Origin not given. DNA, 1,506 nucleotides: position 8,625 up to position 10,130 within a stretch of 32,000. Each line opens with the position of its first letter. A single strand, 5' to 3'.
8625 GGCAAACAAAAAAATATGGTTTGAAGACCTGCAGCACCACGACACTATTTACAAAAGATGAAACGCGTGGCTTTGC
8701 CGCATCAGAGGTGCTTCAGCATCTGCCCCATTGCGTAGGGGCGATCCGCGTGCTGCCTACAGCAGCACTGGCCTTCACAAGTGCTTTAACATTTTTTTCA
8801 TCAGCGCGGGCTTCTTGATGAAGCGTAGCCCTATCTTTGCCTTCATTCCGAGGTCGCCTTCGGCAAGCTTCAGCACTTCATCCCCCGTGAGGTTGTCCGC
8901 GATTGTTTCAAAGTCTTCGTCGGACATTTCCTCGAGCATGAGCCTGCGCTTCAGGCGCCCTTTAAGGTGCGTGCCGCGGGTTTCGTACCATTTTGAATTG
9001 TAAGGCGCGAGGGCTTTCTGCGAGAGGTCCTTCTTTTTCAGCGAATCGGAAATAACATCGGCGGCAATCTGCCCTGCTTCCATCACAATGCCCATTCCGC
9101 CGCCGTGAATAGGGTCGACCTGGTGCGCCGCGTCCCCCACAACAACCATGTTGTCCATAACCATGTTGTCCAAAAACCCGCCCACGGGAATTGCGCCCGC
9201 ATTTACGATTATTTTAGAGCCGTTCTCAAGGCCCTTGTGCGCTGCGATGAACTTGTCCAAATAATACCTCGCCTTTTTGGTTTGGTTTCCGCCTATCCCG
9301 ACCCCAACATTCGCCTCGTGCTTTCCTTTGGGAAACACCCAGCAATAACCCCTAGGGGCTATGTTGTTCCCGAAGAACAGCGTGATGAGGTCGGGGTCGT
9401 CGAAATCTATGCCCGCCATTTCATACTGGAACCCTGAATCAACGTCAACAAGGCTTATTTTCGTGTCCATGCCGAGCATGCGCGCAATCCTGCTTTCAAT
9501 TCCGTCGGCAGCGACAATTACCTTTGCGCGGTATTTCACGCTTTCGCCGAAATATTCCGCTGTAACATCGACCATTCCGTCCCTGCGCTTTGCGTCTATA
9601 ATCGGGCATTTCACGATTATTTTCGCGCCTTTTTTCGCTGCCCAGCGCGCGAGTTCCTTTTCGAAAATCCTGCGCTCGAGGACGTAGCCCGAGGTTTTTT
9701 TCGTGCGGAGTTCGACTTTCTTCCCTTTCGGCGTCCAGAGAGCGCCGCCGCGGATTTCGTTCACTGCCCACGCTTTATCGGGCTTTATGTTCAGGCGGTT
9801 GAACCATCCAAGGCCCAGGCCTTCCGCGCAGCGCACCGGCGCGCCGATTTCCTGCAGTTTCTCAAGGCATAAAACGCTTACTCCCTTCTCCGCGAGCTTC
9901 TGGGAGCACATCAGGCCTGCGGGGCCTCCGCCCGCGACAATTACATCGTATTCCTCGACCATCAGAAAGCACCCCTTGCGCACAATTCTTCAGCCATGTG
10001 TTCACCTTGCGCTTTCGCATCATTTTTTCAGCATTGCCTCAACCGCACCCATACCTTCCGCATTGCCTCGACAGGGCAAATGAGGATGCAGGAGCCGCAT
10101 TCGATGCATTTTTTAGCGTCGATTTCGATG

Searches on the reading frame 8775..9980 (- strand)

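Call 63: search_protein_families(library=pfam, proteins=[window:8775-9980:-], max_evalue=0.01)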
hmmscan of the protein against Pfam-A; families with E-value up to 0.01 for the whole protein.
window:8775-9980:- (401 aa): 13 families
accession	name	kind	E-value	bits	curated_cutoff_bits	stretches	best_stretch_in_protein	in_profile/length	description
PF22578.2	GGR_cat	-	3.9e-24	84.8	27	1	179-261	1-84/88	Geranylgeranyl reductase catalytic domain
PF01494.25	FAD_binding_3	-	2.6e-16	60.2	22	1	10-174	1-172/349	FAD binding domain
PF01266.30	DAO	-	2.4e-09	37.6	27.9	1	108-221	153-263/353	FAD dependent oxidoreductase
PF05834.18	Lycopene_cycl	-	4.4e-09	36.3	23.4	2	12-160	1-140/380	Lycopene cyclase protein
PF03486.20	HI0933_like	-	8.3e-08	32.4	50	1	12-61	2-48/244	HI0933-like protein Rossmann domain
PF00890.30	FAD_binding_2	-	8.7e-08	32.2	20.4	1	12-64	1-53/414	FAD binding domain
PF12831.13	FAD_oxidored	-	2.9e-06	27.3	27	1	12-158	1-143/416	FAD dependent oxidoreductase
PF13450.12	NAD_binding_8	-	8.6e-06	26.4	21.9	1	15-48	1-34/68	NAD(P)-binding Rossmann-like domain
PF04820.20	Trp_halogenase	-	1.1e-05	24.9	21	1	94-330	148-370/458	Tryptophan halogenase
PF07992.20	Pyr_redox_2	-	0.00011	22.2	26.1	1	11-174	1-123/291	Pyridine nucleotide-disulphide oxidoreductase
PF01946.23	Thi4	-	0.00011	22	26.2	1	9-46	16-54/235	Thi4 family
PF08491.16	SE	-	0.0029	17.2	20.1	0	277-335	131-187/276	Squalene epoxidase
PF13738.12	Pyr_redox_3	-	0.0072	16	30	0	14-44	1-31/305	Pyridine nucleotide-disulphide oxidoreductase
